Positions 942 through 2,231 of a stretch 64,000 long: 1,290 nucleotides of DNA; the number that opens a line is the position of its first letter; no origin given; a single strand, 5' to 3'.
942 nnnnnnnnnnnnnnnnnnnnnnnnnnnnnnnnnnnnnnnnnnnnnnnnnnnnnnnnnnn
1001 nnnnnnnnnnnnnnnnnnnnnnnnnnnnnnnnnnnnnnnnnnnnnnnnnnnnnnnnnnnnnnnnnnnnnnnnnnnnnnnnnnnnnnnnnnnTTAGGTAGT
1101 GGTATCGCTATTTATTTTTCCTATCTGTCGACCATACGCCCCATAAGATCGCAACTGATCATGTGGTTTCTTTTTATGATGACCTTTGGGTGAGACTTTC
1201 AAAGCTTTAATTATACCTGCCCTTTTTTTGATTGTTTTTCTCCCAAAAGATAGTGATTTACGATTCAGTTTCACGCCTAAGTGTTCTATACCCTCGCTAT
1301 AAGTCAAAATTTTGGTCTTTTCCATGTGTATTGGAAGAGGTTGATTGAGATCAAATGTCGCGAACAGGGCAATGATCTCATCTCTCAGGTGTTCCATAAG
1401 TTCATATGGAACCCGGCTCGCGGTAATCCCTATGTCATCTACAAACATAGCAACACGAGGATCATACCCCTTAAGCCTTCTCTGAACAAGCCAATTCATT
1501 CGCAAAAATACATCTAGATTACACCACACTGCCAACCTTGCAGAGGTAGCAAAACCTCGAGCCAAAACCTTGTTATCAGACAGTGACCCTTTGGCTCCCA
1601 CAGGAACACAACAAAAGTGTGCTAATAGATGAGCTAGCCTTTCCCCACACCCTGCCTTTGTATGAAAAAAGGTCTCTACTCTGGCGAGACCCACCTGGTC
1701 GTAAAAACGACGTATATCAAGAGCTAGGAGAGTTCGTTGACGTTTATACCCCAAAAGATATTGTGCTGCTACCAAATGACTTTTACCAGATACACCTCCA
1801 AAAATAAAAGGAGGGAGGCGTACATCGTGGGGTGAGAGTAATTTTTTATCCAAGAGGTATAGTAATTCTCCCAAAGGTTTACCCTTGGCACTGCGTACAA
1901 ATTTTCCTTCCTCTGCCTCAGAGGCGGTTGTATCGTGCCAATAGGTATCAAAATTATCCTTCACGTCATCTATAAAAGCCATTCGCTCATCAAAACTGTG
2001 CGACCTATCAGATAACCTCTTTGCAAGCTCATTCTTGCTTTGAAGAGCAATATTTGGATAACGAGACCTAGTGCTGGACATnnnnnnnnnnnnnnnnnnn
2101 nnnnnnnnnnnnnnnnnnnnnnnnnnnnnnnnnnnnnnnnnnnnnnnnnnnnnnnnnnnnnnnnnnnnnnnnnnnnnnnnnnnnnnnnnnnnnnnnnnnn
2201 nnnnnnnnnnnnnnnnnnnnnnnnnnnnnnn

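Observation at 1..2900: Four-gene reverse-transcriptase operon (XRE-HTH, RT, Zn-ribbon protein, GHKL-like partial gene) as a candidate retroelement defence system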

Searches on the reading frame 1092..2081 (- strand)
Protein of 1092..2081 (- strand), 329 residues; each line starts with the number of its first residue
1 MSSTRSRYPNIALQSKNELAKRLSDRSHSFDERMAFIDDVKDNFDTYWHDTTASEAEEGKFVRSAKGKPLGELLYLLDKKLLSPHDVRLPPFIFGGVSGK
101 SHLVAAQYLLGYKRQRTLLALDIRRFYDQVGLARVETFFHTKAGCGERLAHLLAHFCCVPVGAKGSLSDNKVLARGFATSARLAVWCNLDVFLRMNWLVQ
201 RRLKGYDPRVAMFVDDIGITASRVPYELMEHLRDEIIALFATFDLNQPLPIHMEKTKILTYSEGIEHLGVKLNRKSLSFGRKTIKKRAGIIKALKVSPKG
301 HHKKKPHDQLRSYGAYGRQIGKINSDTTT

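Call 6: search_protein_families(library=pfam, proteins=[window:1092-2081:-], max_evalue=1)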
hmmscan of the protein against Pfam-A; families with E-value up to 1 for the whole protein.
window:1092-2081:- (329 aa): 3 families
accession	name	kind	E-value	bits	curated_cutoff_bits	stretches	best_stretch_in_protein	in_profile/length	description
PF00078.32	RVT_1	-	1.4e-09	38.4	29.6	1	80-272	28-205/205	Reverse transcriptase (RNA-dependent DNA polymerase)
PF12581.13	DUF3756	-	0.1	12.9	25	0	152-168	10-29/41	Protein of unknown function (DUF3756)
PF08614.16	ATG16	-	0.32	11.6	33.7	0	14-58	130-174/200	Autophagy protein 16 (ATG16)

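Call 7: search_protein_families(library=padloc, proteins=[window:1092-2081:-], max_evalue=1)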
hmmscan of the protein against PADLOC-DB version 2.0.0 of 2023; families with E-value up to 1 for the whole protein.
window:1092-2081:- (329 aa): 29 families (the best 25 are shown)
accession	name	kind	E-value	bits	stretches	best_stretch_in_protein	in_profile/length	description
PDLC02952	RT_VI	-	1.7e-22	78.1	1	9-325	2-276/279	-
PDLC02947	RT_IV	-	2.6e-10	38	1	85-324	75-299/386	-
PDLC02942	RT_III-A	-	1.8e-08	31.9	1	112-276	129-270/341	-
PDLC01607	RT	-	8.7e-08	30.5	1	105-272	30-161/161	"CAS-I,CAS-II,CAS-III,CAS-IV,CAS-V,CAS-VI; acquisition_associated"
PDLC02943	RT_III-A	-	2.6e-07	27.8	1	94-286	94-260/322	-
PDLC02959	RT-Protease_XI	-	8.6e-07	26.2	1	114-183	97-156/510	single gene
PDLC02946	RT_III-A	-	1.5e-06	25.6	1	97-286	109-271/330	-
PDLC02960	RT-Protease_XI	-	1.5e-06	25.5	1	114-220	95-187/506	single gene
PDLC03740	RT_outgroup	-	4.5e-06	24.1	1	94-163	167-232/407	retron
PDLC02941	RT_II-A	-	4.5e-06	24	1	113-295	101-262/309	-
PDLC02949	RT_other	-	9.2e-06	23.1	1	95-161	231-293/481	-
PDLC02956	RT_XIII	-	1.4e-05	22.3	1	99-316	194-404/469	-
PDLC03754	RT_UG17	-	1.4e-05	22.1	1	114-294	126-292/429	DRT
PDLC02962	RT-TIR_XII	-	2.3e-05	21.4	1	92-158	84-148/478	single gene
PDLC02961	RT-TIR_XII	-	2.4e-05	21.4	1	91-158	85-150/475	single gene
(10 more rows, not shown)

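Call 8: search_protein_families(library=ncbifam, proteins=[window:1092-2081:-], max_evalue=1)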
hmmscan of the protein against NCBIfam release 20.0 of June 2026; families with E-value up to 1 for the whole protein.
window:1092-2081:- (329 aa): 3 families
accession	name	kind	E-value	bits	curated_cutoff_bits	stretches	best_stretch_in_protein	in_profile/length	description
NF038233.2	retron_St85_RT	exception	3.1e-06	26.7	235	1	112-320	85-276/289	retron St85 family RNA-directed DNA polymerase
NF042941.1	Retron_TIR_antiphage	equivalog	9.5e-06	24.7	600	1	87-161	66-142/464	TIR domain-containing anti-phage reverse transcriptase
TIGR04416.1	group_II_RT_mat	equivalog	0.00058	19.1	300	1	114-285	121-282/353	group II intron reverse transcriptase/maturase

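Call 17: find_encoding_contigs(protein=window:1092-2081:-, flank=10000, max_places=10)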
Protein window:1092-2081:- (329 aa): 1 contig read that carries it; 1 place shown.
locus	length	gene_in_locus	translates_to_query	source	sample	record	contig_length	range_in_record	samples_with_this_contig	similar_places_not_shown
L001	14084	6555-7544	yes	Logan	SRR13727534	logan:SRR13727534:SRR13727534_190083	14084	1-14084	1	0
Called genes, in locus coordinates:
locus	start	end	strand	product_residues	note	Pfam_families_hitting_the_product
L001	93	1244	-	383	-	PF13102:Phage_int_SAM_5 (weak), PF14659:Phage_int_SAM_3, PF00589:Phage_integrase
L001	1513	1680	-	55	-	-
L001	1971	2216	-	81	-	-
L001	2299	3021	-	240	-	-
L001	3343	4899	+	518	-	-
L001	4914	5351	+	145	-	-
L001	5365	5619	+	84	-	-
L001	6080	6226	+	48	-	-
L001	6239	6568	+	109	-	PF12844:HTH_19 (weak), PF13560:HTH_31, PF01381:HTH_3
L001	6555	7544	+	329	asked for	PF00078:RVT_1 (weak)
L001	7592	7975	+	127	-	-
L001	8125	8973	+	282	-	PF02518:HATPase_c (weak)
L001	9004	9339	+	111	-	-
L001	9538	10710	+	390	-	PF00565:SNase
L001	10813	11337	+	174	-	PF01931:NTPase_I-T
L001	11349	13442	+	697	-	PF17191:RecG_wedge, PF01336:tRNA_anti-codon, PF00270:DEAD, PF04851:ResIII, PF00271:Helicase_C, PF19833:RecG_dom3_C (weak)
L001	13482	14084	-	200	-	?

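Call 18: find_homologous_proteins(query=window:1092-2081:-)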
Query window:1092-2081:- (329 aa): 326 proteins with E <= 0.001 among 2839 candidates; the best 120 are listed.
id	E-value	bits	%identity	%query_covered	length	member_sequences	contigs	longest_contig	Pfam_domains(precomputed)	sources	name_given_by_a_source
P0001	3.3e-220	748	100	100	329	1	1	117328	PF00078.33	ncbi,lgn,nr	ncbi:MAG: reverse transcriptase domain-containing protein [bacterium]|nr:reverse transcriptase domai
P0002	3.6e-107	377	54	98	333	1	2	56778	PF00078.33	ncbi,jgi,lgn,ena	-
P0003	3.0e-105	370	54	98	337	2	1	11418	-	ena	-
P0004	1.3e-103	365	53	98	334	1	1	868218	PF00078.33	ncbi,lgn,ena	-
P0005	5.2e-103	363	52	97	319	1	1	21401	-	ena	-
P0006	4.5e-102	360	53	98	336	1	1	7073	PF00078.33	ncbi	-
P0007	1.6e-101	358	54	97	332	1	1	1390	-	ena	-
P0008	9.2e-101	356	52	99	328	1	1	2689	-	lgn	-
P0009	9.9e-100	352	51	98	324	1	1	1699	-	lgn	-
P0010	3.0e-99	351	51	98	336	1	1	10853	PF00078.33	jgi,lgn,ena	-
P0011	9.3e-99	349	52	95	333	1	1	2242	PF00078.33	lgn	-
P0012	1.6e-98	348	52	99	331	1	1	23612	-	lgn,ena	-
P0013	2.8e-98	347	50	96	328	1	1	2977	PF00078.33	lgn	-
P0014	6.5e-98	346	52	97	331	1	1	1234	PF00078.33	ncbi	-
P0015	1.8e-97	345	53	95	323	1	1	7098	PF00078.33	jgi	jgi:hypothetical protein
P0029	1.1e-94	336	52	94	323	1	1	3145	PF00078.33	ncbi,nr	ncbi:MAG: hypothetical protein IT215_00630 [Chitinophagaceae bacterium]|nr:hypothetical protein [Chi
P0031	4.2e-94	334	52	97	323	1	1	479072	PF00078.33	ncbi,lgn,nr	ncbi:MAG: hypothetical protein HY286_09275 [Planctomycetes bacterium]|nr:hypothetical protein [Planc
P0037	1.7e-93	332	49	97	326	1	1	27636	PF00078.33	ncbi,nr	ncbi:MAG: hypothetical protein HZB99_04745 [Candidatus Harrisonbacteria bacterium]|nr:hypothetical p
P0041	5.8e-93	330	47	96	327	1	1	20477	-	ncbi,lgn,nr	ncbi:MAG TPA: hypothetical protein VG753_01180 [Candidatus Paceibacterota bacterium]|nr:hypothetical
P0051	2.2e-92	328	48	96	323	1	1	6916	PF00078.33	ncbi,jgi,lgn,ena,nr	ncbi:hypothetical protein KJ937_03830 [Patescibacteria group bacterium]|nr:hypothetical protein [Pat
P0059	1.5e-91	325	47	97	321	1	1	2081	PF00078.33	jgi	-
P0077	3.0e-90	321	47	97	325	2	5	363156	PF00078.33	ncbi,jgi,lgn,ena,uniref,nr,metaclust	ncbi:hypothetical protein A2572_04410 [Candidatus Collierbacteria bacterium RIFOXYD1_FULL_40_9]|unir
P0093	3.0e-89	318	49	98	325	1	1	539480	PF00078.33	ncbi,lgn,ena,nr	ncbi:MAG: hypothetical protein G01um101431_500 [Parcubacteria group bacterium Gr01-1014_31]|nr:MAG: 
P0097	6.9e-89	317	53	85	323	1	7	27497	-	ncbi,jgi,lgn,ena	ncbi:MAG: reverse transcriptase domain-containing protein [Candidatus Paceibacterota bacterium]|jgi:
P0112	5.3e-88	314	47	96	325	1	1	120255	PF00078.33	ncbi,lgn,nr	ncbi:MAG: hypothetical protein HGA67_02775 [Candidatus Yonathbacteria bacterium]|nr:hypothetical pro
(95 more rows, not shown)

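Call 21: find_related_loci(query=A1, collection=genome_contigs, flank=6000)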
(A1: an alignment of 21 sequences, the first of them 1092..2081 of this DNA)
Query A1 (329 aa) in genome_contigs; peptide patterns used: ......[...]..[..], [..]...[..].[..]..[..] (x = any residue, [..] = any of these).
249 stretches matched a pattern; 50 encode a relative of the query (tblastn E <= 1e-3); 49 distinct loci.
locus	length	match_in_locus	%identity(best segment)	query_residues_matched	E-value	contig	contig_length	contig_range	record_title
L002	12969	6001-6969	55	7-329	2e-115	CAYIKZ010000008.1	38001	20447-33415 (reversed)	MAG TPA_asm: uncultured Candidatus Saccharibacteria bacterium isolate ERP119705_co23_399 genome assembly, contig: NODE_8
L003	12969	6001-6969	53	2-324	2e-103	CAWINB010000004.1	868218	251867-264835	MAG: Candidatus Doudnabacteria bacterium isolate MFD04434.bin.1.36 genome assembly, contig: contig_4859, whole genome sh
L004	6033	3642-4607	49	7-329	2e-100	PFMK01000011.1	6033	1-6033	MAG: Candidatus Gottesmanbacteria bacterium CG_4_10_14_0_8_um_filter_37_24 CG_4_10_14_0.8_um_filter_scaffold_9832_c, who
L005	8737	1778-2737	49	6-325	4e-100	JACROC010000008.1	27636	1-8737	MAG: Candidatus Harrisonbacteria bacterium isolate NC_groundwater_1951_Pr3_S-0.2um_42_5 scaffold_894167, whole genome sh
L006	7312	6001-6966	48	2-323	2e-100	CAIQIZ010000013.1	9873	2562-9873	uncultured bacterium isolate AM-2014_bin-3837 genome assembly, contig: bin-3837:13/31, whole genome shotgun sequence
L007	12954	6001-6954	52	7-324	1e-99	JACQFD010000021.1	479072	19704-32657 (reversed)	MAG: Planctomycetota bacterium isolate NC_groundwater_1038_Pr1_S-0.65um_57_32 Montesol18_Sp65_coassembly_scaffold_571005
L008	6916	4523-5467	49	7-322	7e-99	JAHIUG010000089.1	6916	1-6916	MAG: Patescibacteria group bacterium isolate MM_PC_MetaG.mb.242 MM_PC_MetaG.mb.242_k141_1386344, whole genome shotgun se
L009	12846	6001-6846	57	6-286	1e-98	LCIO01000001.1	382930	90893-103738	MAG: Candidatus Wolfebacteria bacterium GW2011_GWA1_44_24 UW50_C0001, whole genome shotgun sequence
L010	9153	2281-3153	50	7-297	4e-98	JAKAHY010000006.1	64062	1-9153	MAG: bacterium isolate WY3.bin152 NODE_626_length_64062_cov_2.264065, whole genome shotgun sequence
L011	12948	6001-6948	47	5-320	2e-97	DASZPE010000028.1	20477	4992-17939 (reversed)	MAG TPA_asm: Candidatus Paceibacterota bacterium isolate SMAG_U5963 k141_418741, whole genome shotgun sequence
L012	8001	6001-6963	46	4-324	1e-97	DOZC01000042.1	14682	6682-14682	MAG TPA_asm: Candidatus Paceibacterota bacterium isolate UBA9650 contig_46009, whole genome shotgun sequence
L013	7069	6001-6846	56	6-286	2e-96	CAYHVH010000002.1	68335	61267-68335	MAG TPA_asm: uncultured Candidatus Saccharibacteria bacterium isolate ERP119705_co17_1026 genome assembly, contig: NODE_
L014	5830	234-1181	47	6-322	1e-95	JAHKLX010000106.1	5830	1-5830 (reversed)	MAG: Candidatus Micrarchaeota archaeon isolate MAG 296 R1_Bin_00314_17_000000000022, whole genome shotgun sequence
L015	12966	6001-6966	49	4-325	3e-95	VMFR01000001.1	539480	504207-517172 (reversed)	MAG: Parcubacteria group bacterium Gr01-1014_31 G01um101431_scaffold_12, whole genome shotgun sequence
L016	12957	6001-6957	48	3-320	2e-95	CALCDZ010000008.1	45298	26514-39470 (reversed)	MAG TPA_asm: uncultured bacterium isolate SRR6231216_bin.15_CONCOCT_v1.1_MAG genome assembly, contig: ERZ650311.148, who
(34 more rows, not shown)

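Call 41: search_protein_families(library=pfam, proteins=[L001:8125-8973:+, L001:9004-9339:+, L001:7592-7975:+, L001:9538-10710:+, L001:3343-4899:+, L001:2299-3021:-, L001:4914-5351:+, L001:5365-5619:+], max_evalue=0.1)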
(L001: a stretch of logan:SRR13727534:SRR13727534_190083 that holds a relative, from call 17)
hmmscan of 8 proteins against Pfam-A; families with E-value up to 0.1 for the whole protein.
L001:8125-8973:+ (282 aa): 2 families
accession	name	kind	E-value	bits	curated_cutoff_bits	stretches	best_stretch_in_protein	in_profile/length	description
PF02518.31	HATPase_c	-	1e-05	26.4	26.4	1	141-235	10-93/111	Histidine kinase-, DNA gyrase B-, and HSP90-like ATPase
PF13581.12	HATPase_c_2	-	0.052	14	27.4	1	132-180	27-77/127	Histidine kinase-like ATPase domain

L001:9004-9339:+ (111 aa): 2 families
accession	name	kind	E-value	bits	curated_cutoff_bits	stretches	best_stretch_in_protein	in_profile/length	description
PF01740.26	STAS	-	0.0047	17.1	22.6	1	19-95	22-99/106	STAS domain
PF13689.11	DUF4154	-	0.043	14.4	24.9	1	34-80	58-104/143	YfiR/HmsC-like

L001:7592-7975:+ (127 aa): 0 families

L001:9538-10710:+ (390 aa): 1 family
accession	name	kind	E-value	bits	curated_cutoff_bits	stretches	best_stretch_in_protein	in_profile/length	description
PF00565.23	SNase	-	1.6e-23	83.6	21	1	249-357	1-106/107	Staphylococcal nuclease homologue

L001:3343-4899:+ (518 aa): 0 families

L001:2299-3021:- (240 aa): 0 families

L001:4914-5351:+ (145 aa): 0 families

L001:5365-5619:+ (84 aa): 1 family
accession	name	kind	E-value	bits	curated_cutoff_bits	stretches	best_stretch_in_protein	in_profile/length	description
PF13347.12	MFS_2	-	0.032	13.2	27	1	4-71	266-334/427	MFS/sugar transport protein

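Call 42: search_protein_families(library=padloc, proteins=[L001:8125-8973:+, L001:9004-9339:+, L001:7592-7975:+, L001:9538-10710:+], max_evalue=0.1)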
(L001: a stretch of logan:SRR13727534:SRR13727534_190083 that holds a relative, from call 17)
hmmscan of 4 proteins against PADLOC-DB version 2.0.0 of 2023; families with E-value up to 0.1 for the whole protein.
L001:8125-8973:+ (282 aa): 1 family
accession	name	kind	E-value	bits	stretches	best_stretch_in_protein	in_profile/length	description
PDLC02567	DrmA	-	1.3e-11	40.4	1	98-249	102-252/1750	DrmA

L001:9004-9339:+ (111 aa): 1 family
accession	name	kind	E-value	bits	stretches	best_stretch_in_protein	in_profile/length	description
PDLC02288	AbiEii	-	0.0091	12.9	1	28-88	181-240/294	AbiEii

L001:7592-7975:+ (127 aa): 0 families

L001:9538-10710:+ (390 aa): 1 family
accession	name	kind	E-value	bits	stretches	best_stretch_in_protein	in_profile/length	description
PDLC01096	C3a212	-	7.9e-41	138.1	1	227-362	47-182/279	SNc+LTD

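Call 44: find_homologous_proteins(query=L001:7592-7975:+)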
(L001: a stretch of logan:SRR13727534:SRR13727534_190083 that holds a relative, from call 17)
Query L001:7592-7975:+ (127 aa): 1 proteins with E <= 0.001 among 2 candidates.
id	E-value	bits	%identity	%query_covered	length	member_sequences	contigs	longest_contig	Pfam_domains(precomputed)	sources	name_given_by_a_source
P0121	6.4e-84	297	100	100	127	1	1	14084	-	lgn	-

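Call 45: find_homologous_proteins(query=L001:8125-8973:+)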
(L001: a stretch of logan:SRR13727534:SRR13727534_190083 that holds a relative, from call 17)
Query L001:8125-8973:+ (282 aa): 219 proteins with E <= 0.001 among 1329 candidates; the best 120 are listed.
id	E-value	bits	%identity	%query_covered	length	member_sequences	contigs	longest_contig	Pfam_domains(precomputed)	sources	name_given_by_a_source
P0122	4.5e-182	621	100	100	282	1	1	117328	PF02518.32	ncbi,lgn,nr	ncbi:MAG: ATP-binding protein [bacterium]|nr:ATP-binding protein [bacterium]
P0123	9.9e-150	515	82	100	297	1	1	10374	PF02518.32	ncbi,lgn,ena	-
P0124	9.3e-101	355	57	100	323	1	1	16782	-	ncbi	-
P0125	3.1e-100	353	58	100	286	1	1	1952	PF02518.32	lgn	-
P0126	1.6e-96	341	57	100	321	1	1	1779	-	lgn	-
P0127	1.7e-96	341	57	100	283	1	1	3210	-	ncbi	-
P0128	2.0e-96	341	57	100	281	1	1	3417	-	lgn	-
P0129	3.6e-96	340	58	96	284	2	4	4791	-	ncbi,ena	-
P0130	5.7e-96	339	56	100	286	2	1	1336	PF02518.32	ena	-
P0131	6.1e-96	339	55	100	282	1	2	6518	-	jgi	jgi:hypothetical protein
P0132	5.9e-95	336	58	100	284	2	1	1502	PF02518.32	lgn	-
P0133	6.1e-95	336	57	96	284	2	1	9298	-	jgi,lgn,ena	-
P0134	8.3e-95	335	55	100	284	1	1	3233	PF02518.32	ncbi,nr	ncbi:MAG: hypothetical protein Q7R79_00320 [bacterium]|nr:hypothetical protein [bacterium]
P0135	1.2e-94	335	55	100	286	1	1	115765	-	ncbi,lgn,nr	ncbi:MAG: hypothetical protein Q7S73_01195 [bacterium]|nr:hypothetical protein [bacterium]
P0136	1.3e-94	335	55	100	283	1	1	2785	-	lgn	-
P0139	3.5e-94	333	54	100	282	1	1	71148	-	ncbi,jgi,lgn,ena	ncbi:MAG: hypothetical protein WCT11_03475 [Candidatus Magasanikbacteria bacterium]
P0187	5.4e-89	316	54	100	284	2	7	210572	-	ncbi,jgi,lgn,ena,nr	ncbi:MAG: hypothetical protein WCX23_00460 [Candidatus Paceibacterota bacterium]|jgi:hypothetical pr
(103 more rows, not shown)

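Call 46: find_encoding_contigs(protein=P0123, flank=6000, max_places=2)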
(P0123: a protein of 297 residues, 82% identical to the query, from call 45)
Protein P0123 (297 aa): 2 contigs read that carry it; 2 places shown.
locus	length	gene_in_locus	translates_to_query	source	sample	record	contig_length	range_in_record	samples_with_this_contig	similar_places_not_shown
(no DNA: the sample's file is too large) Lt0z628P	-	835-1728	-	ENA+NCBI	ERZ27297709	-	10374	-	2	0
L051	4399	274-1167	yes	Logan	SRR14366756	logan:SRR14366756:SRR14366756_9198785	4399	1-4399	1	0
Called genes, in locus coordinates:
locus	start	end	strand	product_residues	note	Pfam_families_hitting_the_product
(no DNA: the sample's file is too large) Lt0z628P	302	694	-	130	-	-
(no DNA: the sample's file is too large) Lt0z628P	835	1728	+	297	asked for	PF02518:HATPase_c (weak)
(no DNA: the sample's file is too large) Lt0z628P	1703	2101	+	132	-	-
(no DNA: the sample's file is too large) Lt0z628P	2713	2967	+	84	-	-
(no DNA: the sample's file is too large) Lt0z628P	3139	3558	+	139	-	PF13376:OmdA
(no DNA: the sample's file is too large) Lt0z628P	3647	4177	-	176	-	-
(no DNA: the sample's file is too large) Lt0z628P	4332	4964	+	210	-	-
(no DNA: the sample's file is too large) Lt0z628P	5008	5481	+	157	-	-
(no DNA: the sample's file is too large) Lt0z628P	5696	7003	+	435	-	PF04055:Radical_SAM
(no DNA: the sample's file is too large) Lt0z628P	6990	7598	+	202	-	PF13189:Cytidylate_kin2, PF13207:AAA_17 (faint), PF13238:AAA_18 (weak)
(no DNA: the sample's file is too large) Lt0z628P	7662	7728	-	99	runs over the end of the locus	-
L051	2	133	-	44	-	?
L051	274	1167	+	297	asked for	PF02518:HATPase_c (weak)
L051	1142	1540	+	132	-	-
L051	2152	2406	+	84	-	-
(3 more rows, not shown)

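Call 47: find_encoding_contigs(protein=P0139, flank=5000, max_places=2)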
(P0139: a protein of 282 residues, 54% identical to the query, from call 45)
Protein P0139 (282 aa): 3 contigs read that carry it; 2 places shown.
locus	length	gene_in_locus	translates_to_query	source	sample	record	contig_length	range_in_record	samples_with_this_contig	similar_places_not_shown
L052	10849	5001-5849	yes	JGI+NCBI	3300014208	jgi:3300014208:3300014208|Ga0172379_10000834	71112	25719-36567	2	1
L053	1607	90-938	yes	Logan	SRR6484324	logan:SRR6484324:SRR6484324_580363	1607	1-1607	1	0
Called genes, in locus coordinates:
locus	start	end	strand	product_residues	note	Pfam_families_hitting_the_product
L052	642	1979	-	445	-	PF01476:LysM, PF23446:LysM1_NFP_LYK (faint), PF23473:LysM3_LYK4_5 (weak), PF01476:LysM, PF01551:Peptidase_M23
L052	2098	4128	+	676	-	PF03030:H_PPase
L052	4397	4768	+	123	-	-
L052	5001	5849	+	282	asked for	-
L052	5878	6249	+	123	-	-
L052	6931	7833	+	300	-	-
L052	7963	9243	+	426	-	PF05697:Trigger_N, PF05698:Trigger_C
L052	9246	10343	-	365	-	PF00710:Asparaginase, PF17763:Asparaginase_C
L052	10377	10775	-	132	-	PF03073:TspO_MBR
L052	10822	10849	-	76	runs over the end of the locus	-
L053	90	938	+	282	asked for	-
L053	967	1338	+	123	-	-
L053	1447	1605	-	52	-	?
